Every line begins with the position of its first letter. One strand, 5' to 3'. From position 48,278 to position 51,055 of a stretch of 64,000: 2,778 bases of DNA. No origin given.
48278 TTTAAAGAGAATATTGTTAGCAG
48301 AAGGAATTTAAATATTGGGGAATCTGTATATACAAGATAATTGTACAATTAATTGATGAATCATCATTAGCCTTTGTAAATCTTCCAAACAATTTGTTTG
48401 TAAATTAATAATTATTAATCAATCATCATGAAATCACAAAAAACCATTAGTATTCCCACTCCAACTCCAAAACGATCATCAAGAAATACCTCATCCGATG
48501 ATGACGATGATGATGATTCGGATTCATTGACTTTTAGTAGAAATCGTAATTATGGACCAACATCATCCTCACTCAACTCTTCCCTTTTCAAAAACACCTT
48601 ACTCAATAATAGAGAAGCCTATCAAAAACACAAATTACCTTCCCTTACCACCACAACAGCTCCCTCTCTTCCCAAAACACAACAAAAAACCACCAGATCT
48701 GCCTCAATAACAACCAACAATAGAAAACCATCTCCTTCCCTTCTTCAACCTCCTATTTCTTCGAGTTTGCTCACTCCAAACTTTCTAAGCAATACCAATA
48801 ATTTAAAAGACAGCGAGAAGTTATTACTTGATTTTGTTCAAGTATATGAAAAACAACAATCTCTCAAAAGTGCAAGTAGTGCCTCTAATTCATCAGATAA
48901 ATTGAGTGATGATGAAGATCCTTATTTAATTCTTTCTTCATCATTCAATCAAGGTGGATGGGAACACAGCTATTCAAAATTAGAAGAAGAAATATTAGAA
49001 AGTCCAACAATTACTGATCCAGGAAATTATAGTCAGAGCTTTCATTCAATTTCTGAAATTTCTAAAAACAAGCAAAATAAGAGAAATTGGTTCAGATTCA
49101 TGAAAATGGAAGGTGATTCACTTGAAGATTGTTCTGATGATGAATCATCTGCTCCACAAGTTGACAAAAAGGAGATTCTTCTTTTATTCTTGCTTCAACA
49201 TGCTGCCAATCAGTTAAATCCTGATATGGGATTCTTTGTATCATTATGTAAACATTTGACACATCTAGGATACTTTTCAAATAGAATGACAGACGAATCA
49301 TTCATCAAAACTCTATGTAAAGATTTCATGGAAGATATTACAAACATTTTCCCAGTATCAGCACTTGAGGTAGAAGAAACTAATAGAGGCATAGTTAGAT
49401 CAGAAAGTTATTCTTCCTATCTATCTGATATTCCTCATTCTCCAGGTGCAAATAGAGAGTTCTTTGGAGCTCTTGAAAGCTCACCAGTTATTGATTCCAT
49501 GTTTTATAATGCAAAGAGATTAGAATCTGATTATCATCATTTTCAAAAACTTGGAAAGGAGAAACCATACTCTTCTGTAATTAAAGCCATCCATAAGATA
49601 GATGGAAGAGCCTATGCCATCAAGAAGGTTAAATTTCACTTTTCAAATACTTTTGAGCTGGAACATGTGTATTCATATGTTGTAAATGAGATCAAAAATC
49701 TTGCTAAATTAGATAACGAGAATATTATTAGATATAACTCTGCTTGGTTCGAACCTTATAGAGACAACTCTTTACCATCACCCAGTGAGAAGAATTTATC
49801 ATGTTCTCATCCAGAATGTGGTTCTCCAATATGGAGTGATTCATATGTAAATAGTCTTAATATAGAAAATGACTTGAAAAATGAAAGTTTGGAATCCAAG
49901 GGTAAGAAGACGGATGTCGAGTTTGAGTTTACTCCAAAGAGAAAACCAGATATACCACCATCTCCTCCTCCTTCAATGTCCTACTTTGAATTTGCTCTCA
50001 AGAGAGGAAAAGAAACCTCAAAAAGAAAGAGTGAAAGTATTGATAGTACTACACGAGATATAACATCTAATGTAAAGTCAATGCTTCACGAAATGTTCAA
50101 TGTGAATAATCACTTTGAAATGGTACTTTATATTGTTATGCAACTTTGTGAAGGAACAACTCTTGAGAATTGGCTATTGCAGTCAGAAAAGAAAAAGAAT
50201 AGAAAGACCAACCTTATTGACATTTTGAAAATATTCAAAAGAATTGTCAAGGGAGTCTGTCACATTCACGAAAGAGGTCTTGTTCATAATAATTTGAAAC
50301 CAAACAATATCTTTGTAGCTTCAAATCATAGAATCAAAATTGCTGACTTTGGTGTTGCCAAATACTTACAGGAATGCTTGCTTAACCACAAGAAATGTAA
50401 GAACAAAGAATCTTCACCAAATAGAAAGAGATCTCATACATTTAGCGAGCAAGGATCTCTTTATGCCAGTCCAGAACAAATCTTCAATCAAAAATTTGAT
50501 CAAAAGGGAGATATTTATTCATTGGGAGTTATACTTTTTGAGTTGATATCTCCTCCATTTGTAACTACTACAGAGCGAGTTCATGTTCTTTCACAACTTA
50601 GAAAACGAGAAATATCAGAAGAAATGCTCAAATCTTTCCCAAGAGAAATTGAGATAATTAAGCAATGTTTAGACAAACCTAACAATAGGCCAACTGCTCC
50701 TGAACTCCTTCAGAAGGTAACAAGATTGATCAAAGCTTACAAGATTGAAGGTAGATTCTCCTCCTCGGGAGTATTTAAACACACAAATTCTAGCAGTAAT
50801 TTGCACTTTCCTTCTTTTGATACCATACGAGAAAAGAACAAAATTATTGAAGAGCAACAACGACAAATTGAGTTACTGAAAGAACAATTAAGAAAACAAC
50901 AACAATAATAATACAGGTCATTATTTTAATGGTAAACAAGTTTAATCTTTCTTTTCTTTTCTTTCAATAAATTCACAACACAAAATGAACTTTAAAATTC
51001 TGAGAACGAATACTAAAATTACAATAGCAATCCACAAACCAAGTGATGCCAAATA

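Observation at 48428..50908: HRI-like eIF2α-kinase homolog predicted to be catalytically dead (HRD to HNN, degenerate Gly-loop)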

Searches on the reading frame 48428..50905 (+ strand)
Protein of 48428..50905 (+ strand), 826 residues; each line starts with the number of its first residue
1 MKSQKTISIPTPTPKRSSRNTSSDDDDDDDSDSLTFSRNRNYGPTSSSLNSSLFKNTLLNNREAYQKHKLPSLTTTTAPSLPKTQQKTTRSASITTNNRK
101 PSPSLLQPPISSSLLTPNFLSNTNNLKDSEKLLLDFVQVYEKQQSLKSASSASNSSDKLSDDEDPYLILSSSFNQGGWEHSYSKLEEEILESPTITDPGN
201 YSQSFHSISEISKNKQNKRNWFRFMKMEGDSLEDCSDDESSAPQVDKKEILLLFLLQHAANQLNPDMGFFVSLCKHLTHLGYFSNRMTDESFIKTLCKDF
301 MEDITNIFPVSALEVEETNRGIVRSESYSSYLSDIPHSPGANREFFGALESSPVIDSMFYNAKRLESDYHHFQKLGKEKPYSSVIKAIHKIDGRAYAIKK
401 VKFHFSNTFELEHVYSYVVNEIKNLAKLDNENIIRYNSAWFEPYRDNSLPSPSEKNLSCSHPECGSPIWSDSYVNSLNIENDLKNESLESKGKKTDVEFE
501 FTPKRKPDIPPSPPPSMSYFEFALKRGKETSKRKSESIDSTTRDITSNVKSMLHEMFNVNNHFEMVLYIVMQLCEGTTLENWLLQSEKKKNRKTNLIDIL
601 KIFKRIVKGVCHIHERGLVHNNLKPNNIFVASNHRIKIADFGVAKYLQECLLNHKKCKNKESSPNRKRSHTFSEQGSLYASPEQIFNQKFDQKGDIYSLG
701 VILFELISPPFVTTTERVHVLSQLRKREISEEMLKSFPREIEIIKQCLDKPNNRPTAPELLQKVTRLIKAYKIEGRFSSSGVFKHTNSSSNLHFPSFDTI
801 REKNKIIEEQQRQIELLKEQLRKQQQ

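Call 3: search_protein_families(library=pfam, proteins=[window:48428-50905:+], max_evalue=0.1)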
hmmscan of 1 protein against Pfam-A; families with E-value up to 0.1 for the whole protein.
window:48428-50905:+ (826 aa): 5 families
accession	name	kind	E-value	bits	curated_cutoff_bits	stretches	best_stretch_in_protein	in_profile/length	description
PF00069.31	Pkinase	-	4.6e-36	125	31.7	2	522-763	27-260/263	Protein kinase domain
PF07714.23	PK_Tyr_Ser-Thr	-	1.9e-25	90.1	23.1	1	550-763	60-257/258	Protein tyrosine and serine/threonine kinase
PF03109.22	ABC1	-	0.0004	20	22.9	1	568-649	144-219/244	ABC1 atypical kinase-like domain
PF14531.12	Kinase-like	-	0.069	12.8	25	0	559-642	111-190/289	Kinase-like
PF01893.21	UPF0058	-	0.074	13.8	25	0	667-709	25-67/87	Uncharacterised protein family UPF0058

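Call 4: search_solved_structures(query=window:48428-50905:+, max_evalue=0.00001, show_alignments=3)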
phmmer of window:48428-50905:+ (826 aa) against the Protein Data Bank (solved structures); distinct sequences matched with E-value up to 0.00001: 1138 (the best 60 are shown).
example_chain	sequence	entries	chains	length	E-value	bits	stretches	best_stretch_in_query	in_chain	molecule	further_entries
9rhh_A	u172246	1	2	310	6.5e-37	130.6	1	562-763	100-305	Eukaryotic translation initiation factor 2-alpha kinase 1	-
8t7t_A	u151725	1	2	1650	4.6e-35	124.4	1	367-763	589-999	eIF-2-alpha kinase GCN2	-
9bf3_A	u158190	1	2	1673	1.7e-34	122.6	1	361-762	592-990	non-specific serine/threonine protein kinase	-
6n3l_A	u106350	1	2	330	1.9e-33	119.1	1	565-763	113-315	eIF-2-alpha kinase GCN2,eIF-2-alpha kinase GCN2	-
7qwk_A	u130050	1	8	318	2.3e-33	118.8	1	554-763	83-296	eIF-2-alpha kinase GCN2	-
7qq6_A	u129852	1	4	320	2.3e-33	118.8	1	554-763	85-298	eIF-2-alpha kinase GCN2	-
6n3n_A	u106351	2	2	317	2.5e-33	118.7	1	566-763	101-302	eIF-2-alpha kinase GCN2,eIF-2-alpha kinase GCN2 | eIF-2-alpha kinase GCN2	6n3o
9f58_A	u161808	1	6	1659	5.5e-33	117.6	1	363-762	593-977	eIF-2-alpha kinase GCN2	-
4x7h_A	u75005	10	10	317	1.8e-32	115.9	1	565-762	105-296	Eukaryotic translation initiation factor 2-alpha kinase 3,Eukaryotic translation initiatio | Eukaryotic translation initiation factor 2-alpha kinase 3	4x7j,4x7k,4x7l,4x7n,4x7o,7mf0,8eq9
4g31_A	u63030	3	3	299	7.5e-32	113.8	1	565-762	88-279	Eukaryotic translation initiation factor 2-alpha kinase 3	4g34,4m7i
3qd2_B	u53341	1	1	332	2e-31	112.4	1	565-763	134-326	Eukaryotic translation initiation factor 2-alpha kinase 3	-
1zxe_A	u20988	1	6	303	6.1e-31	110.8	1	565-762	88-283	Serine/threonine-protein kinase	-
6d3k_B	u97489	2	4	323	8.9e-31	110.3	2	565-766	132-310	Interferon-induced, double-stranded RNA-activated protein kinase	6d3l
3uiu_A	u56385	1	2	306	2.4e-30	108.8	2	565-768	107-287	Interferon-induced, double-stranded RNA-activated protein kinase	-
1zyc_A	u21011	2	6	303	2.6e-30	108.7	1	565-762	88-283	Serine/threonine-protein kinase GCN2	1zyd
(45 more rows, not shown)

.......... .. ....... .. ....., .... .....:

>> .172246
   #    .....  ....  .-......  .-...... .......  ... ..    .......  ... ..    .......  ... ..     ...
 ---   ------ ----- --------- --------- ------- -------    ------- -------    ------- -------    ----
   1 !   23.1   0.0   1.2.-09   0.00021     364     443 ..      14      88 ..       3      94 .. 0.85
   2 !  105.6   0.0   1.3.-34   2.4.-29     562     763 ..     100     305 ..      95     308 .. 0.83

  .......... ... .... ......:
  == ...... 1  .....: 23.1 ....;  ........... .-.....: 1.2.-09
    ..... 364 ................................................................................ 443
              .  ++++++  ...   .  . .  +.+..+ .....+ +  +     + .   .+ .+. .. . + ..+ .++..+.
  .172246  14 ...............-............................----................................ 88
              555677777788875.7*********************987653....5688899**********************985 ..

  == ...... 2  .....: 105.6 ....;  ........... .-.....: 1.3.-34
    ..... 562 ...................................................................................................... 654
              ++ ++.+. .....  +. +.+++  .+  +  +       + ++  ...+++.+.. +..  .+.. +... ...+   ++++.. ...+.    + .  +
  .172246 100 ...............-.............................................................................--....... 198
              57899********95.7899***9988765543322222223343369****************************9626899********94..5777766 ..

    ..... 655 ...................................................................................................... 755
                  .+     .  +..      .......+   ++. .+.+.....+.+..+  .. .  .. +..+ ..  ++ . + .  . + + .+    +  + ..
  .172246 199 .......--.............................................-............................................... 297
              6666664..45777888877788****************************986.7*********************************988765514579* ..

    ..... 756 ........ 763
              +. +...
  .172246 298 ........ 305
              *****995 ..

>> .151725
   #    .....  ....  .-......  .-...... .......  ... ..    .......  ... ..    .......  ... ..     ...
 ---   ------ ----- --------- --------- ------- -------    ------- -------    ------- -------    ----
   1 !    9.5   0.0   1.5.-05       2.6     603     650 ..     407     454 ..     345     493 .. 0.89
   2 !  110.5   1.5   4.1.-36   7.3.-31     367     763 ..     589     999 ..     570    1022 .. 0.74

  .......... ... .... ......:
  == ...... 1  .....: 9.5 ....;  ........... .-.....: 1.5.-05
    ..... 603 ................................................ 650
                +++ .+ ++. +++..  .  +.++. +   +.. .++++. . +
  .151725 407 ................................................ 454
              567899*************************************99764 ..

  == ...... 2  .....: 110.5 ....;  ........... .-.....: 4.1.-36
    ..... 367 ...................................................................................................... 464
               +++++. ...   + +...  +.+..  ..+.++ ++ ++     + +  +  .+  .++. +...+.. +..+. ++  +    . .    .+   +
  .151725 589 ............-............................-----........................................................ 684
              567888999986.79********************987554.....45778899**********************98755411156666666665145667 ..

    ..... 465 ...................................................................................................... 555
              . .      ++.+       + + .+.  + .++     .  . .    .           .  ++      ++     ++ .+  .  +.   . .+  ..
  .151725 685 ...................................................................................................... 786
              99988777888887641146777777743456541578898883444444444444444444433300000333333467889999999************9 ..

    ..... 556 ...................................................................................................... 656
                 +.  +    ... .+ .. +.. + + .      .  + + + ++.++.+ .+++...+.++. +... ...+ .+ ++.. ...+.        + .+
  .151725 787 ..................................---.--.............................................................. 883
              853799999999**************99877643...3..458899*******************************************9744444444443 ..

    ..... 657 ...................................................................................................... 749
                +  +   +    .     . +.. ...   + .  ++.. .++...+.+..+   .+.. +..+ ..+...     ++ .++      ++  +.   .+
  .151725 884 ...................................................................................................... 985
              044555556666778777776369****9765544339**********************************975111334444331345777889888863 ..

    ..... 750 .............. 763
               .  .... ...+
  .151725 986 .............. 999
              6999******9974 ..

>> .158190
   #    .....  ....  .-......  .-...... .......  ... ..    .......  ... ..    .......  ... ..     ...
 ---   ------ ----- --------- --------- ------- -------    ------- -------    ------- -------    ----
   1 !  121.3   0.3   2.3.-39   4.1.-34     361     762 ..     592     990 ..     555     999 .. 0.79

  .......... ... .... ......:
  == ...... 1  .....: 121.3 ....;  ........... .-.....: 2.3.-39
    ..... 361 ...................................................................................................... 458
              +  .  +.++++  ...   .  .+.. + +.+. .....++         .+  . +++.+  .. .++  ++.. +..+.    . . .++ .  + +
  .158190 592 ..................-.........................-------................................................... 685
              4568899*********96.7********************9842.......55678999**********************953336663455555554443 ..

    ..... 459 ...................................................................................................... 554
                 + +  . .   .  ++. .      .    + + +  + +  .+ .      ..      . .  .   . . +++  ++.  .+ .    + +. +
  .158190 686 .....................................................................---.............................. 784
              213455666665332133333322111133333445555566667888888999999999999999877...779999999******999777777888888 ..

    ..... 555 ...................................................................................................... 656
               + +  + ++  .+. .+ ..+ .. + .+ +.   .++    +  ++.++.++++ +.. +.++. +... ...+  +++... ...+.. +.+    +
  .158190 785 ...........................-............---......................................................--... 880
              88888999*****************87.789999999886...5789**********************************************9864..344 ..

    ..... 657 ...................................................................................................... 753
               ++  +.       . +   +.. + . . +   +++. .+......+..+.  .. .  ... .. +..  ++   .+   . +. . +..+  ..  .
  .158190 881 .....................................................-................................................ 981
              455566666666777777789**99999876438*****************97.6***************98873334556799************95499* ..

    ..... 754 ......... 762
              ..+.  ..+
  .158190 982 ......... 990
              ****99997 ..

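Call 5: find_homologous_proteins(query=window:48428-50905:+, max_evalue=1e-10)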
Query window:48428-50905:+ (826 aa): 14 proteins with E <= 1e-10 among 8000 candidates.
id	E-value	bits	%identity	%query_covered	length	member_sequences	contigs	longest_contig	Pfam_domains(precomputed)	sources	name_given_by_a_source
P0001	0.0e+0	1849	100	100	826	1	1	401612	PF07714.24,PF00069.32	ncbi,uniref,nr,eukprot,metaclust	ncbi:eukaryotic translation initiation factor 2-alpha kinase [Naegleria gruberi]|uniref:non-specific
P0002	3.6e-261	887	56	91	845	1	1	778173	PF07714.24,PF00069.32,PF03109.23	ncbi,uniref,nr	ncbi:hypothetical protein C9374_013328 [Naegleria lovaniensis]|uniref:non-specific serine/threonine 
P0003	3.8e-258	877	58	88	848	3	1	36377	PF07714.24,PF00069.32,PF03109.23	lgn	-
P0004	3.0e-239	815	58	78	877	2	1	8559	PF07714.24,PF00069.32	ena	-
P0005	6.1e-35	139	28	50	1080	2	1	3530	PF07714.24,PF00069.32,PF13360.14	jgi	-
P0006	4.5e-33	133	37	20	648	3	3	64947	PF07714.24,PF00069.32,PF22949.2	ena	-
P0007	1.2e-25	108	30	48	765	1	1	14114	PF07714.24,PF00069.32,PF22949.2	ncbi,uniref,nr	ncbi:12224_t:CDS:10 [Acaulospora morrowiae]|uniref:non-specific serine/threonine protein kinase n=1 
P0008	5.2e-24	103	33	24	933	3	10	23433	PF07714.24,PF00069.32,PF03109.23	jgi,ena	-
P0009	9.7e-22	95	26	32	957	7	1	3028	PF07714.24,PF00069.32,PF22949.2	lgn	-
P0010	1.1e-20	92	25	53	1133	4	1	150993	PF07714.24,PF00069.32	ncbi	-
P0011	5.8e-20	89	32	18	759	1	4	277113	PF07714.24,PF00069.32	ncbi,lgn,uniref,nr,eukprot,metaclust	ncbi:putative protein serine/threonine kinase [Tieghemostelium lacteum]|uniref:Protein kinase domain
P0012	3.0e-16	77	30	25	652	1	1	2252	PF07714.24,PF00069.32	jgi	-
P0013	3.2e-15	74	40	9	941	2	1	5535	PF07714.24,PF00069.32,PF13360.14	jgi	jgi:serine/threonine protein kinase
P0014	6.5e-13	66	33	17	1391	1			PF07714.24,PF00069.32,PF23446.2,PF23457.2,PF26776.1,PF01476.27,PF23473.2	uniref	uniref:Protein kinase domain-containing protein n=1 Tax=Chenopodium quinoa TaxID=63459 RepID=A0A803L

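Call 8: search_protein_families(library=pfam, proteins=[P0006, P0007, P0009, P0005, P0010, P0011], max_evalue=0.01)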
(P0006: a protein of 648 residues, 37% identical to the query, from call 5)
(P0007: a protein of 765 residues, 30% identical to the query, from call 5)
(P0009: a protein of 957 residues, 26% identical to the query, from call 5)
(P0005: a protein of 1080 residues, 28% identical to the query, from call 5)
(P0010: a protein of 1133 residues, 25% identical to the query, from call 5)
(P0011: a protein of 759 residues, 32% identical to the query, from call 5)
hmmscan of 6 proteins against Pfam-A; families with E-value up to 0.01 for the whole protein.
P0006 (648 aa): 3 families
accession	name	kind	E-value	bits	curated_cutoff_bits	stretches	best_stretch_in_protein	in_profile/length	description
PF00069.31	Pkinase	-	9.6e-45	153.5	31.7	3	413-473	91-151/263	Protein kinase domain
PF07714.23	PK_Tyr_Ser-Thr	-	7e-28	98.1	23.1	3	345-476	77-158/258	Protein tyrosine and serine/threonine kinase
PF22949.1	HRI2_3H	-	1.2e-22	80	27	1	12-87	3-77/80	Heme-regulated eIF-2-alpha kinase, helical domain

P0007 (765 aa): 3 families
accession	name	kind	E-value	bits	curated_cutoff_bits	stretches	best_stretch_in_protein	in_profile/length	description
PF00069.31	Pkinase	-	7.6e-40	137.4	31.7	2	449-696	71-259/263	Protein kinase domain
PF22949.1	HRI2_3H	-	1.9e-22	79.4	27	2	118-164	2-48/80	Heme-regulated eIF-2-alpha kinase, helical domain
PF07714.23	PK_Tyr_Ser-Thr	-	1.7e-19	70.6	23.1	3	450-557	76-156/258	Protein tyrosine and serine/threonine kinase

P0009 (957 aa): 3 families
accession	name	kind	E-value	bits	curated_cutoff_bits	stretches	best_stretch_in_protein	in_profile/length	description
PF00069.31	Pkinase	-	8.8e-35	120.8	31.7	3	533-605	73-133/263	Protein kinase domain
PF22949.1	HRI2_3H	-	1e-27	96.3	27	1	122-197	3-78/80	Heme-regulated eIF-2-alpha kinase, helical domain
PF07714.23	PK_Tyr_Ser-Thr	-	1.2e-17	64.5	23.1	2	768-854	169-256/258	Protein tyrosine and serine/threonine kinase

P0005 (1080 aa): 3 families
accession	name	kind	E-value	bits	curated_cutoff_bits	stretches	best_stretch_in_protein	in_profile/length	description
PF00069.31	Pkinase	-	3.5e-44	151.6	31.7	2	766-970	72-259/263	Protein kinase domain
PF07714.23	PK_Tyr_Ser-Thr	-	1.4e-30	106.9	23.1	2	766-971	75-257/258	Protein tyrosine and serine/threonine kinase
PF13360.13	PQQ_2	-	2e-07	31.3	27.6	1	81-213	12-132/233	Outer membrane protein assembly factor BamB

P0010 (1133 aa): 2 families
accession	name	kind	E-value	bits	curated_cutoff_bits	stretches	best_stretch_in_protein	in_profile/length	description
PF00069.31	Pkinase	-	1.2e-46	159.7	31.7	2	820-1026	72-259/263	Protein kinase domain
PF07714.23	PK_Tyr_Ser-Thr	-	2.7e-32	112.5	23.1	3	821-901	76-157/258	Protein tyrosine and serine/threonine kinase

P0011 (759 aa): 2 families
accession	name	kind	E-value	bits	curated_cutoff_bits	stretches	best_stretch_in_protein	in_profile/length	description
PF00069.31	Pkinase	-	2.1e-42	145.8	31.7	3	407-519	71-161/263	Protein kinase domain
PF07714.23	PK_Tyr_Ser-Thr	-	1.7e-24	87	23.1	3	407-510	74-156/258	Protein tyrosine and serine/threonine kinase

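Call 23: find_encoding_contigs(protein=P0004, flank=4000, max_places=3)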
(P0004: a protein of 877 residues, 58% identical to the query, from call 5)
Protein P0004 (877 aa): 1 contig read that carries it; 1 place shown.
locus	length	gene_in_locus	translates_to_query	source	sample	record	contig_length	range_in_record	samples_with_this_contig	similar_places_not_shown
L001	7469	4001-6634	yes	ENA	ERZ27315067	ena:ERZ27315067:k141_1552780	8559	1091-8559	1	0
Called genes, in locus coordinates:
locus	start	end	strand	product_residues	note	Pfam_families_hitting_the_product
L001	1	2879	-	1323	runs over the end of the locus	?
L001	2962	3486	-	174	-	-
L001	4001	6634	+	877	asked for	PF00069:Pkinase, PF07714:PK_Tyr_Ser-Thr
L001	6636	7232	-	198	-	-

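Call 24: find_encoding_contigs(protein=P0003, flank=4000, max_places=3)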
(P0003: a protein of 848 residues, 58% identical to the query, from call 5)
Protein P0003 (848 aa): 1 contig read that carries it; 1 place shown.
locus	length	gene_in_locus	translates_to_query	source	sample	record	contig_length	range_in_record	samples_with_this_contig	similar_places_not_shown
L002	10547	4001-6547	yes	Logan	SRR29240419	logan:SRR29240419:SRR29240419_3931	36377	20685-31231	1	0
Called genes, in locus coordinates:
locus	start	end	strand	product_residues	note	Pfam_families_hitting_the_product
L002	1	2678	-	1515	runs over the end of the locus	-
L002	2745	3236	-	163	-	-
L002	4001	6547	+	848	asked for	PF00069:Pkinase, PF07714:PK_Tyr_Ser-Thr, PF03109:ABC1 (weak)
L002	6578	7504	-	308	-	-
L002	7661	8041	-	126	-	-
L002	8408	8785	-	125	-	-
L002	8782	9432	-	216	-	PF02383:Syja_N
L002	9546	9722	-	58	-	-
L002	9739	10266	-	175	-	PF02383:Syja_N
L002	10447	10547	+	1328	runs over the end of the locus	-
